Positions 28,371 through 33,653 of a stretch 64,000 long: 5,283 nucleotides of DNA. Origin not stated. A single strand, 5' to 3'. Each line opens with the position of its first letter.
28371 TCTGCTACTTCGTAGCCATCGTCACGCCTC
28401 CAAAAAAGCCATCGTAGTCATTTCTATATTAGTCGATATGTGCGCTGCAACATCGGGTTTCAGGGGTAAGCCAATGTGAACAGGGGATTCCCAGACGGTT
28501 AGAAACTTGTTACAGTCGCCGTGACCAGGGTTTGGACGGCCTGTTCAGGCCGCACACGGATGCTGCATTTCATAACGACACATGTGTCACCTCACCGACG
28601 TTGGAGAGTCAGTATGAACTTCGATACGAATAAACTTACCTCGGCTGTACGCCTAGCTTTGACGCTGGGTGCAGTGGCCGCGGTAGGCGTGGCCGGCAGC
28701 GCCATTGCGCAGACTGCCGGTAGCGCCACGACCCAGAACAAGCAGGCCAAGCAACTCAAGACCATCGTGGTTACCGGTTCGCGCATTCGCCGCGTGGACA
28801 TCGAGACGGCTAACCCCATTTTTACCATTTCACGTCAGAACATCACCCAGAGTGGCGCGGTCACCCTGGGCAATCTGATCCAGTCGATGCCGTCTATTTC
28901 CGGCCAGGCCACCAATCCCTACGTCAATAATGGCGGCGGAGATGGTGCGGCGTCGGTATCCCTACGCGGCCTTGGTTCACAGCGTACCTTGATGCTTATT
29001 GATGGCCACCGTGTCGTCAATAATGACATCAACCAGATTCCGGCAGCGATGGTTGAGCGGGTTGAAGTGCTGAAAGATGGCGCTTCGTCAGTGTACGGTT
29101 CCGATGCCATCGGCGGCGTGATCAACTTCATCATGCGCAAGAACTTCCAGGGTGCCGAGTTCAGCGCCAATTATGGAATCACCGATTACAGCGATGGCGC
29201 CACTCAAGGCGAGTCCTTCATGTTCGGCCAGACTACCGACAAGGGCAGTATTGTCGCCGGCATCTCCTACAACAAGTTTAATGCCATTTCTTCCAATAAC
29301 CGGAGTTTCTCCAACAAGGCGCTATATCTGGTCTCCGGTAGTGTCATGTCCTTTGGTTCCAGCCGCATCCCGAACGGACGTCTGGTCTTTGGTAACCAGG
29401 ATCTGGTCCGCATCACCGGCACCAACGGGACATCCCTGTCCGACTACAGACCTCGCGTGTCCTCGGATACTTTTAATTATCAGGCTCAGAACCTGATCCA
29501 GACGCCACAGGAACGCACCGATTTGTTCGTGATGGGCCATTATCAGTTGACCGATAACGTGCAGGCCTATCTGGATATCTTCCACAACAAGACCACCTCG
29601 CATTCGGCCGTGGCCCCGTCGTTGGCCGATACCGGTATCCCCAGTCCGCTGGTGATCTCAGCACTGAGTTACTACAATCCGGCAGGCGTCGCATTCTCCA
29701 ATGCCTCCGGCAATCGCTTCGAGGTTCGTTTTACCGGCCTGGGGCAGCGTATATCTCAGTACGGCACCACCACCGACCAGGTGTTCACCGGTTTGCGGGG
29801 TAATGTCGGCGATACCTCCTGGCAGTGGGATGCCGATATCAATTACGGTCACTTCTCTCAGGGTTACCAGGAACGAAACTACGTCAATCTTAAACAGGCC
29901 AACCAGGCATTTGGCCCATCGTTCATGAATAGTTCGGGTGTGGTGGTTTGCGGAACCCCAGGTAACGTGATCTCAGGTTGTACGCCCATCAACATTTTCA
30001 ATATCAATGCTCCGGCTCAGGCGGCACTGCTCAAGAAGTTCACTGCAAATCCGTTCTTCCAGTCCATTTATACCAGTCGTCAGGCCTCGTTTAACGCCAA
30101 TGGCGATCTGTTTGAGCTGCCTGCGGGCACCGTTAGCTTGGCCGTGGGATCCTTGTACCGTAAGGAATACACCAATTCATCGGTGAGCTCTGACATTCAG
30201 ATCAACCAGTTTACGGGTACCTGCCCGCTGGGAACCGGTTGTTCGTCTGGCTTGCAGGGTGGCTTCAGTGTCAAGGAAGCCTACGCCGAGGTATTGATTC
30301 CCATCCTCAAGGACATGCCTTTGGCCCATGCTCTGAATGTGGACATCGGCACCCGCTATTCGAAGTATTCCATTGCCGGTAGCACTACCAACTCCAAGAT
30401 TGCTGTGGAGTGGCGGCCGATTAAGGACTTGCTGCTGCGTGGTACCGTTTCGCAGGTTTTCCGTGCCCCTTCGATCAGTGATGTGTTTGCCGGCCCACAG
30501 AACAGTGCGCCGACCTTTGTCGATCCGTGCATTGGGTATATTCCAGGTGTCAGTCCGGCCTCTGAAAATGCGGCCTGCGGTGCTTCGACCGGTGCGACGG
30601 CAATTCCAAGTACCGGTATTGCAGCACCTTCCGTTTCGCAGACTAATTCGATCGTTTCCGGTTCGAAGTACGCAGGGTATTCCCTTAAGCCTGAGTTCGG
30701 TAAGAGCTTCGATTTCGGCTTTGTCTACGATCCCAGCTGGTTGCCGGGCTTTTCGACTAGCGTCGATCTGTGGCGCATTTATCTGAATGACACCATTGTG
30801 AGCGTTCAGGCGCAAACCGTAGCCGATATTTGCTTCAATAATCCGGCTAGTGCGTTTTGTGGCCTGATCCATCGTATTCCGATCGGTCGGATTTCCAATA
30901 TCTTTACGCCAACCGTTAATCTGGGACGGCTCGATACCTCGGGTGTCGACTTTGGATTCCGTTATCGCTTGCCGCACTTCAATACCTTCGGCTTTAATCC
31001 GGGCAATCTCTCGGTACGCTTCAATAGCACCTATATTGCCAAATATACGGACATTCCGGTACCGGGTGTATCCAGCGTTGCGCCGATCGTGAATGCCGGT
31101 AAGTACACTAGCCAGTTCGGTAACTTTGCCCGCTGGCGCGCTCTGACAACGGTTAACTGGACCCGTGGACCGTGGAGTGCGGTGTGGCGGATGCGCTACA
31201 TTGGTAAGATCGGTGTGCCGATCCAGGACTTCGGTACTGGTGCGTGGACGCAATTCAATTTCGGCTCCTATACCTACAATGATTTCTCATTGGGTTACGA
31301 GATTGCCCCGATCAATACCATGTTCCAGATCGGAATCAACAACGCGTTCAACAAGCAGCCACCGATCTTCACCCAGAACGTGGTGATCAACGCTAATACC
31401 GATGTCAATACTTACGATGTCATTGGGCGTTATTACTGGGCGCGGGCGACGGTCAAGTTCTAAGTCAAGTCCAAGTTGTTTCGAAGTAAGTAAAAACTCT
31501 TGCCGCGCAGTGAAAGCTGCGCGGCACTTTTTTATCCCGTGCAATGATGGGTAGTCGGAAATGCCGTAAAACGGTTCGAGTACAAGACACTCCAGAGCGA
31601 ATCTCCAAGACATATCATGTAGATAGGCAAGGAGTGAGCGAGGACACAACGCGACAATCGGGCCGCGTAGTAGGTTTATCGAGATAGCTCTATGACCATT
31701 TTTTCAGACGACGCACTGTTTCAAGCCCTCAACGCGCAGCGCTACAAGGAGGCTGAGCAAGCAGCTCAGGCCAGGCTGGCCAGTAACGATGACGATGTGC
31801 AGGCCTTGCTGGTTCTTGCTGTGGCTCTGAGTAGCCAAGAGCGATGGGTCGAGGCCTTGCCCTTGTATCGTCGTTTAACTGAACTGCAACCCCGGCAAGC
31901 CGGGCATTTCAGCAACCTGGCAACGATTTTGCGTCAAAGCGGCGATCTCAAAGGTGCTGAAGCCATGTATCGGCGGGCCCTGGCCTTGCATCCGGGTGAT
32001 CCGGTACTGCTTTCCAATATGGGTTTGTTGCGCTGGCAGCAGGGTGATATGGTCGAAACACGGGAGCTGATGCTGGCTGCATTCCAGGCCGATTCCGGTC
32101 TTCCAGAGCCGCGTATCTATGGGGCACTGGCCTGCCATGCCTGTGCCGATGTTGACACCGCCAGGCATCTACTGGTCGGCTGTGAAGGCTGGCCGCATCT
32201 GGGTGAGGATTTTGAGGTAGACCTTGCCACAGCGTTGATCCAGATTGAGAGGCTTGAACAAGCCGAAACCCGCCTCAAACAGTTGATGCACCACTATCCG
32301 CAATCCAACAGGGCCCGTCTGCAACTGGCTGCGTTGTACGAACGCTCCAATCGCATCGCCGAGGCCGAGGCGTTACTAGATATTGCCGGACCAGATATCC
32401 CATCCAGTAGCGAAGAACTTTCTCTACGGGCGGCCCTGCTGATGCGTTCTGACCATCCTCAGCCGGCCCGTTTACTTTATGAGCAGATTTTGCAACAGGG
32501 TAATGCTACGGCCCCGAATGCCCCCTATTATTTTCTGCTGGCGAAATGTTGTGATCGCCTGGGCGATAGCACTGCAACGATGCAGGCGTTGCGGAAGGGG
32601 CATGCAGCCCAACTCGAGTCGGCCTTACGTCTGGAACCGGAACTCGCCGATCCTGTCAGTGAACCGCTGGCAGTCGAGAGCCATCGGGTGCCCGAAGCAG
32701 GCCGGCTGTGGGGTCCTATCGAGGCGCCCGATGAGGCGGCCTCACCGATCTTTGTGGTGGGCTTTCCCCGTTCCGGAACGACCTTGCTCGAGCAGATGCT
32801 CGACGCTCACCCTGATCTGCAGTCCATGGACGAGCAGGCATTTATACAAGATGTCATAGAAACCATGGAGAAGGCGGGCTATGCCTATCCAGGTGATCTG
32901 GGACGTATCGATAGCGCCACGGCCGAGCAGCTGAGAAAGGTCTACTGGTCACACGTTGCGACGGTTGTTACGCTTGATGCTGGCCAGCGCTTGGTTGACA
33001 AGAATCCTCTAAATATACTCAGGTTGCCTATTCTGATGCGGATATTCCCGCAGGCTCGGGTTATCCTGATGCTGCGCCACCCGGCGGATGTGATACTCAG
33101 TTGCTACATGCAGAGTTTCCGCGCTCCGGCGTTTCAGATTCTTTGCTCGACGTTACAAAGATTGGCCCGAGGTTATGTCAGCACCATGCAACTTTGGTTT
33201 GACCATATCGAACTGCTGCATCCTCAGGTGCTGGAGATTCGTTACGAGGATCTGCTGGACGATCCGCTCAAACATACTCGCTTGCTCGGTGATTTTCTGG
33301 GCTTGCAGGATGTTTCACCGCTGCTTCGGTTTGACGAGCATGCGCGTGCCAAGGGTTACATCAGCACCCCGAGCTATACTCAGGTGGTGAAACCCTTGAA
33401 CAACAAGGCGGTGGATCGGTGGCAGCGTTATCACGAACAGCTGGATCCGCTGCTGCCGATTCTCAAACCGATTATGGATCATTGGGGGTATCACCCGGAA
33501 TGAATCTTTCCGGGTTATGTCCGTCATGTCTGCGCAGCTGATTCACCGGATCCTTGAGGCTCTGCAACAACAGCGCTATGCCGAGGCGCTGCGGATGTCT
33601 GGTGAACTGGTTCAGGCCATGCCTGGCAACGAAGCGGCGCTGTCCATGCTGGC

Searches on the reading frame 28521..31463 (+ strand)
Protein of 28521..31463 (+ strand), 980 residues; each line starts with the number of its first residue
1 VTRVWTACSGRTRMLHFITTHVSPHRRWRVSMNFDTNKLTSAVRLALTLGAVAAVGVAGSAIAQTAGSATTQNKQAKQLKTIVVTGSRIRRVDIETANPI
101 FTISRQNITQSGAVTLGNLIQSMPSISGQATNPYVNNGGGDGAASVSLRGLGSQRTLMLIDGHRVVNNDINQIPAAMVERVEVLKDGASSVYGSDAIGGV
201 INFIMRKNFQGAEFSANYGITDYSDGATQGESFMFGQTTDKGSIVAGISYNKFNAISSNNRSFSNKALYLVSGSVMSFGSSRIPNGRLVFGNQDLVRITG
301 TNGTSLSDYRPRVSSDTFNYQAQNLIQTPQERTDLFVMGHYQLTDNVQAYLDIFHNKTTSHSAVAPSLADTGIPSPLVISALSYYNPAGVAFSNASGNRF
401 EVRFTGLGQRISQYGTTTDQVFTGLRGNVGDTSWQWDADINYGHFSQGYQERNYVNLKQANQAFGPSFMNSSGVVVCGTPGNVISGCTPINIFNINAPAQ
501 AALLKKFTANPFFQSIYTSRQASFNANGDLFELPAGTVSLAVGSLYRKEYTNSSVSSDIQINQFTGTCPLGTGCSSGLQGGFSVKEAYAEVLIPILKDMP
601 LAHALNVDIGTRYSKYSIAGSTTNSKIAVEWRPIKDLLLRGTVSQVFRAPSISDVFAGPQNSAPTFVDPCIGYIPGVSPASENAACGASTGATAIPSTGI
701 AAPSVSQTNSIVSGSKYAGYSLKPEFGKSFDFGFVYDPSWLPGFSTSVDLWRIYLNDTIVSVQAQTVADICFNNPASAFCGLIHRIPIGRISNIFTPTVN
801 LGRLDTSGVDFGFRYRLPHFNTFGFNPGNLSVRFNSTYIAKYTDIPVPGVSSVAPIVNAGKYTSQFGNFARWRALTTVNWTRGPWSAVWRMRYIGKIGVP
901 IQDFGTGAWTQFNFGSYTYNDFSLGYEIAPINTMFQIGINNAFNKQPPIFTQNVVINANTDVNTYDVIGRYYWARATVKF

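Call 62: search_protein_families(library=pfam, max_evalue=1e-12, proteins=[window:28521-31463:+])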
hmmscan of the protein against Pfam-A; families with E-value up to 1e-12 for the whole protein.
window:28521-31463:+ (980 aa): 2 families
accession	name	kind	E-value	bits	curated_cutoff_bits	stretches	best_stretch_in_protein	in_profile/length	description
PF00593.30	TonB_dep_Rec_b-barrel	-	5e-31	109.5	27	1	403-941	35-435/436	TonB dependent receptor-like, beta-barrel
PF07715.20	Plug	-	6.2e-24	85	23.9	1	95-200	4-107/107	TonB-dependent Receptor Plug Domain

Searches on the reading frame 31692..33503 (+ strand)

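Call 62: search_protein_families(library=pfam, max_evalue=1e-12, proteins=[window:31692-33503:+])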
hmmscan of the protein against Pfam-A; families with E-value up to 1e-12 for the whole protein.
window:31692-33503:+ (603 aa): 5 families
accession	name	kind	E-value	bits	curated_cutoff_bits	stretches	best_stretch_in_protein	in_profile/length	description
PF13469.12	Sulfotransfer_3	-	2.3e-37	129.8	27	1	352-539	1-213/216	Sulfotransferase family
PF13432.12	TPR_16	-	8.4e-17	61.7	32.7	0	177-232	2-57/65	Tetratricopeptide repeat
PF14559.12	TPR_19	-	2.9e-15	56.8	25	0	186-249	5-68/68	Tetratricopeptide repeat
PF00685.33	Sulfotransfer_1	-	3.2e-15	56.6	22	1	352-541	3-185/255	Sulfotransferase domain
PF13428.12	TPR_14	-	6.4e-14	51.5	23.5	0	76-110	7-41/44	Tetratricopeptide repeat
